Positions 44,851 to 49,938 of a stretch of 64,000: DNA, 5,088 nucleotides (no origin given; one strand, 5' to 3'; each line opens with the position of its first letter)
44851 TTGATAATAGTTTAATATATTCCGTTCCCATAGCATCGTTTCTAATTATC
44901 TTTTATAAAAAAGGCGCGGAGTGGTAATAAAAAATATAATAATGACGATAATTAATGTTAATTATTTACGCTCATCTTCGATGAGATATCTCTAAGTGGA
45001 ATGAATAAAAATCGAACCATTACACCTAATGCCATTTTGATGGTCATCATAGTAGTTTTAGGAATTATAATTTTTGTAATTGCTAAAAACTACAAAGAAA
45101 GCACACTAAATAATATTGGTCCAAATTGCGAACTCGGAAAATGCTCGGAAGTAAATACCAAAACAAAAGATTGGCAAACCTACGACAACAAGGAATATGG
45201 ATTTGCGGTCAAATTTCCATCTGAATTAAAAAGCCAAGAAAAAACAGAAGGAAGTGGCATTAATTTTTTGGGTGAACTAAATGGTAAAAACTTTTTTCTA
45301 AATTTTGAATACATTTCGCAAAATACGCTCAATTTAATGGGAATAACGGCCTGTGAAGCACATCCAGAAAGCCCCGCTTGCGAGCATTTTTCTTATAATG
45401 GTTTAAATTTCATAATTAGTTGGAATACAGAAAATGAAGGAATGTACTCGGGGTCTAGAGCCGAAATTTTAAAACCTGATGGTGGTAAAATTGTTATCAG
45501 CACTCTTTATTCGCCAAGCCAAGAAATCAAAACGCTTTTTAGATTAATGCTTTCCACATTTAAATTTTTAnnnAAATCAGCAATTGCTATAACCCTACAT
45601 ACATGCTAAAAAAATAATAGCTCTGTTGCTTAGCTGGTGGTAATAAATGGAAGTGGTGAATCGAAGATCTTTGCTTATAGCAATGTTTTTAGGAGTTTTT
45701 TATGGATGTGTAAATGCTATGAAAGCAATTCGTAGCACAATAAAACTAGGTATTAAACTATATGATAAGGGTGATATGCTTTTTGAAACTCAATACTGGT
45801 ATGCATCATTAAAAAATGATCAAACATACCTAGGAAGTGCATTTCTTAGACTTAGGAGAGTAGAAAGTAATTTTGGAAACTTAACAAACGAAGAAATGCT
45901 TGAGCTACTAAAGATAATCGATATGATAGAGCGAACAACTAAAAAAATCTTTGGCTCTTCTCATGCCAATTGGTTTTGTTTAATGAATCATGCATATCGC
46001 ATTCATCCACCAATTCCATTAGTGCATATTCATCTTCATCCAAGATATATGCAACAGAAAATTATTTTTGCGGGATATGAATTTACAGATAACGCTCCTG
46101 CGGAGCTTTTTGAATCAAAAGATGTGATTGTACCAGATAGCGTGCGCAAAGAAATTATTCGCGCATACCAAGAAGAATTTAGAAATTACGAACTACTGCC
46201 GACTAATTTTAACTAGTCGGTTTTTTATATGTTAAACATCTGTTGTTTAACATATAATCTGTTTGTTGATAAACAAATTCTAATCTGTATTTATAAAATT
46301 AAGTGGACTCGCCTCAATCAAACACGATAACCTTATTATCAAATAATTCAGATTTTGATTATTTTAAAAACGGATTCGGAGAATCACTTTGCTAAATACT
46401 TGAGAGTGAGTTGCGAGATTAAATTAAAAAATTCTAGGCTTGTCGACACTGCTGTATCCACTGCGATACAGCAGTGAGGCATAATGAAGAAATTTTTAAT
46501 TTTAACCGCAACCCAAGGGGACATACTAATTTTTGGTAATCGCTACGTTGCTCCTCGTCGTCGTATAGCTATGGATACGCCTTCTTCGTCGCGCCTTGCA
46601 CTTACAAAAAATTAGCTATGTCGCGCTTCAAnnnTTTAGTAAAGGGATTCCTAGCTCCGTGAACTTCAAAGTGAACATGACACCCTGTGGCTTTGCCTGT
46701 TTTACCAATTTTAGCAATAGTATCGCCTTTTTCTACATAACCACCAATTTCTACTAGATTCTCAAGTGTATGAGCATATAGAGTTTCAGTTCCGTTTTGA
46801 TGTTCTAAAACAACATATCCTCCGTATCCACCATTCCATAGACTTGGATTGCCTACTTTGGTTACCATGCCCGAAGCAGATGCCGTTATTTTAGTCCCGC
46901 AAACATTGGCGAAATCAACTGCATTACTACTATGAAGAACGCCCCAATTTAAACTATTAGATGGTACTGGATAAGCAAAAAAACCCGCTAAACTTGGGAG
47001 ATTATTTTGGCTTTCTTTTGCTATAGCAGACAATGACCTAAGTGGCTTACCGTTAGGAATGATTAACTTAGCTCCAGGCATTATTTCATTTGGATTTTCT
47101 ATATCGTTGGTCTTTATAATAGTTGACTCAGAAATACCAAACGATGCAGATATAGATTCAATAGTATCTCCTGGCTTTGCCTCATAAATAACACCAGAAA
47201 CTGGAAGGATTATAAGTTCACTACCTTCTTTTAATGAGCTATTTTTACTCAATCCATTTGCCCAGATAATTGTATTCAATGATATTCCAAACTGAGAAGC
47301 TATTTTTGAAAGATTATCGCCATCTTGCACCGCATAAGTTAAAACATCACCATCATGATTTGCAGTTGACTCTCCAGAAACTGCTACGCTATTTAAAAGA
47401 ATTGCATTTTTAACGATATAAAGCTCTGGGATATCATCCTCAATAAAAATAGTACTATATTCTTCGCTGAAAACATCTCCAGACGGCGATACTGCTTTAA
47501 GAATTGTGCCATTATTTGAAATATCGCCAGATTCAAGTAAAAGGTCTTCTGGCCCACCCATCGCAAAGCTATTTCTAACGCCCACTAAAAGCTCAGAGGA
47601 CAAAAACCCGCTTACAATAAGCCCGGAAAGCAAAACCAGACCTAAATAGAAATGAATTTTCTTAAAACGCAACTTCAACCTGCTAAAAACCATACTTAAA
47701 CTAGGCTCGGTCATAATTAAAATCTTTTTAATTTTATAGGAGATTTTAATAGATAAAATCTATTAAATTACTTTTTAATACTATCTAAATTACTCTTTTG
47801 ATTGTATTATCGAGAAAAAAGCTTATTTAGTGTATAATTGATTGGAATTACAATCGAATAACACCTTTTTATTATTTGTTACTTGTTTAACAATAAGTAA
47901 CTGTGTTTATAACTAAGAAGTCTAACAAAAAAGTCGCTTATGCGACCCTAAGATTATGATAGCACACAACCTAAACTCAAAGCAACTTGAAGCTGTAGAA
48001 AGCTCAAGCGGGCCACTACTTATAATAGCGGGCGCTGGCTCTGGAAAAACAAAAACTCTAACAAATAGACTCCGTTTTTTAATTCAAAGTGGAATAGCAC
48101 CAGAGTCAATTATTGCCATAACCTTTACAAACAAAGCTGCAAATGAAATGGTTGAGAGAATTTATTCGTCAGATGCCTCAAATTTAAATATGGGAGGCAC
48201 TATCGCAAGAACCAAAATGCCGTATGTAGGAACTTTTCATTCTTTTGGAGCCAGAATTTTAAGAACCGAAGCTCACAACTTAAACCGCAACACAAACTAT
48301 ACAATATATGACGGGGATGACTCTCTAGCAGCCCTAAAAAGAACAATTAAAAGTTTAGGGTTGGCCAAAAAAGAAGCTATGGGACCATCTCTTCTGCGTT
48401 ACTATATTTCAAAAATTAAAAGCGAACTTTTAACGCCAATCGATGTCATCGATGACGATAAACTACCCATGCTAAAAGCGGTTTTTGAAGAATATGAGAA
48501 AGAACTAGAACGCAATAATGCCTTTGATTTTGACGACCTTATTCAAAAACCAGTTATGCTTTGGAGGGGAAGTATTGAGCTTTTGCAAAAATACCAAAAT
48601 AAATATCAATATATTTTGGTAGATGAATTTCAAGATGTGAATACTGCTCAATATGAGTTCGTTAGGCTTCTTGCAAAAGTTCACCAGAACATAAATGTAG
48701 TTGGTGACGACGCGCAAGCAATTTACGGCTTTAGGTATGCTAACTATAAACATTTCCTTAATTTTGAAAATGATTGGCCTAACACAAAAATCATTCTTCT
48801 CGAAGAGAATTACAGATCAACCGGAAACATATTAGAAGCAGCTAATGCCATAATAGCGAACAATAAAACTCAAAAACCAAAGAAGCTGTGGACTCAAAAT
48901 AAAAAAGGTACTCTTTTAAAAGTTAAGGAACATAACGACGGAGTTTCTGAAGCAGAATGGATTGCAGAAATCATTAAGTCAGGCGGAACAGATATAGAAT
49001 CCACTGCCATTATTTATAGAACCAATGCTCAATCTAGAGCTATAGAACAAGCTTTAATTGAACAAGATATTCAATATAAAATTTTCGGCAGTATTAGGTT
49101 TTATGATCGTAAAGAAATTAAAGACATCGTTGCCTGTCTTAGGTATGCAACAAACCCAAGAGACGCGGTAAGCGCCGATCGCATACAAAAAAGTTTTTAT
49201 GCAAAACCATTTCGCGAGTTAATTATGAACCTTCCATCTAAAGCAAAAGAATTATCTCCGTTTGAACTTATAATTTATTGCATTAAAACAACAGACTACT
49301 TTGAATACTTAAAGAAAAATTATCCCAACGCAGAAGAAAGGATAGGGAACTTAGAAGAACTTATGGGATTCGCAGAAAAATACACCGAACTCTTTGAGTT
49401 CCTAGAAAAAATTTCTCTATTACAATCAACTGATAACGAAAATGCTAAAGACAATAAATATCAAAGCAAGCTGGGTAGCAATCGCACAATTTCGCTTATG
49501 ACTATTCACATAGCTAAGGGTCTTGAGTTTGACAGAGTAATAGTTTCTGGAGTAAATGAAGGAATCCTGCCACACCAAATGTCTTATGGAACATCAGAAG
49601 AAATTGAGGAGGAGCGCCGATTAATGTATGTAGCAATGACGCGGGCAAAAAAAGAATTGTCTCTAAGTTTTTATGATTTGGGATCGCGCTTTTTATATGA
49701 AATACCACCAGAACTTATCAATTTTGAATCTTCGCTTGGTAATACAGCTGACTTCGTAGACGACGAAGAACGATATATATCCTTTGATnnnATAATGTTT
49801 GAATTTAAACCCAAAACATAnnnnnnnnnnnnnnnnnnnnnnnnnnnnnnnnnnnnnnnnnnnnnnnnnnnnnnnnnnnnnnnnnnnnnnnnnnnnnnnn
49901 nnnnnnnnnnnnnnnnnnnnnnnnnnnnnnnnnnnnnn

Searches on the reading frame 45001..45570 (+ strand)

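Call 14: search_protein_families(library=pfam, proteins=[window:45001-45570:+], max_evalue=0.001)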
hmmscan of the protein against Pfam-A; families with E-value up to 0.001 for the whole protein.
window:45001-45570:+ (190 aa): 1 family
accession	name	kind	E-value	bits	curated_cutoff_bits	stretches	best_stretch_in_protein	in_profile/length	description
PF18933.6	PsbP_2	-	0.00087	19.8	27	0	13-88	3-75/184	PsbP-like protein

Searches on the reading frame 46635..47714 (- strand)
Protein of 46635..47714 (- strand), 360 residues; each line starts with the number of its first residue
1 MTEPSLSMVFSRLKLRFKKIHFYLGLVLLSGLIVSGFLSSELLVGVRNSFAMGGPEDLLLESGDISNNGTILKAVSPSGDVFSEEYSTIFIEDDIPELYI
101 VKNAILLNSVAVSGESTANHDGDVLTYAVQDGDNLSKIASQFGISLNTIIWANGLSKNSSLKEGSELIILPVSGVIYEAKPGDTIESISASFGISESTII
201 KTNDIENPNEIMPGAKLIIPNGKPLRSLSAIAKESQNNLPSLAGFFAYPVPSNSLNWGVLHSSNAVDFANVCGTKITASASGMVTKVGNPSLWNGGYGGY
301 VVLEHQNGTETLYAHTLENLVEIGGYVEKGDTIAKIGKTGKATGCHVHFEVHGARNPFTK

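Call 14: search_protein_families(library=pfam, proteins=[window:46635-47714:-], max_evalue=0.001)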
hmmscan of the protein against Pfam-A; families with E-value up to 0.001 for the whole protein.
window:46635-47714:- (360 aa): 7 families
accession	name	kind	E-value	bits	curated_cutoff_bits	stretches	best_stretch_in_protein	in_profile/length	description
PF01551.29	Peptidase_M23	-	2.1e-24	86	28.7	1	263-356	3-92/96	Peptidase family M23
PF01476.26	LysM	-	2.8e-23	82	20.9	2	177-220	1-43/43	LysM domain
PF23473.1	LysM3_LYK4_5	-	6.3e-16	58.6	29.3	2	125-159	3-37/48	LYK4/5 LysM3 domain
PF23446.1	LysM1_NFP_LYK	-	5.2e-10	40.5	36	1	175-220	6-54/60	NFP/LYK LysM1 domain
PF23462.1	LysM3_NFP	-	4.2e-07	30.8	28.1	0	125-158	3-35/48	NFP LysM3 domain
PF23577.1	LysM_RLK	-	1.3e-05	25.5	27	0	125-146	1-22/44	LysM domain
PF13384.12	HTH_23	-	0.00023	21.3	24.6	0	128-149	13-34/50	Homeodomain-like domain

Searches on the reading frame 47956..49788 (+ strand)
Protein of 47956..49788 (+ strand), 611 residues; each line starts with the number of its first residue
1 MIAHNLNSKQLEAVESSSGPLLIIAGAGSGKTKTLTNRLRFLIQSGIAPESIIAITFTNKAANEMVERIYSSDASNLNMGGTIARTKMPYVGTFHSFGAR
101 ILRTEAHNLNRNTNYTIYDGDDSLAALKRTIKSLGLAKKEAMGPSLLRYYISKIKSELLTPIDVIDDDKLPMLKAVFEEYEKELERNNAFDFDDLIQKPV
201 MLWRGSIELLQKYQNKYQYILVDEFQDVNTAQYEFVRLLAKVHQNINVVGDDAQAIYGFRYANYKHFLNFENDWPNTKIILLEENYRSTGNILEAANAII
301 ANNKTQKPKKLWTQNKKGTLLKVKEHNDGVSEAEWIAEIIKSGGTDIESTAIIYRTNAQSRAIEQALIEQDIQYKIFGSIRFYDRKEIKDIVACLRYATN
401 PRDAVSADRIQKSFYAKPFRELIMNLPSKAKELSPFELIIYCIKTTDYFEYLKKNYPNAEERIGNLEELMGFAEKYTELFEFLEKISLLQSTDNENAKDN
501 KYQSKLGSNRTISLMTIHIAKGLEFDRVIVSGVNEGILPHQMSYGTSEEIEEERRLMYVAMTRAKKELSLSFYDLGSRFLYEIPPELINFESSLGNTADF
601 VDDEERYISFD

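Call 15: search_protein_families(library=pfam, proteins=[window:47956-49788:+], max_evalue=0.001)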
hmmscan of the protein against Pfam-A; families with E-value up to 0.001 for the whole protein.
window:47956-49788:+ (611 aa): 9 families
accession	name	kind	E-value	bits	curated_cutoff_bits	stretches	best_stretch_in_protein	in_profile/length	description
PF00580.27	UvrD-helicase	-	3.7e-78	263.4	23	1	6-274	1-270/271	UvrD/REP helicase N-terminal domain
PF13361.12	UvrD_C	-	2e-62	212.1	25.6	2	280-426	1-150/350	UvrD-like helicase C-terminal domain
PF13245.12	AAA_19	-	1.6e-22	80.6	25.1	1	10-260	1-134/134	AAA domain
PF13538.12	UvrD_C_2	-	5.1e-10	39.5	27.4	1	514-570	4-51/52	UvrD-like helicase C-terminal domain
PF01443.25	Viral_helicase1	-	5e-08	33.5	21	0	503-569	178-225/228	Viral superfamily 1 RNA helicase core domain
PF13604.12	AAA_30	-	1.9e-07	31.5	27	0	6-69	2-66/191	AAA domain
PF13087.12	AAA_12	-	1.4e-06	28.5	27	0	501-569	128-189/195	AAA domain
PF13086.12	AAA_11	-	0.00025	21.4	27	1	6-90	2-93/257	AAA domain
PF13401.12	AAA_22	-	0.00054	20.7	27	0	175-248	53-118/130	AAA domain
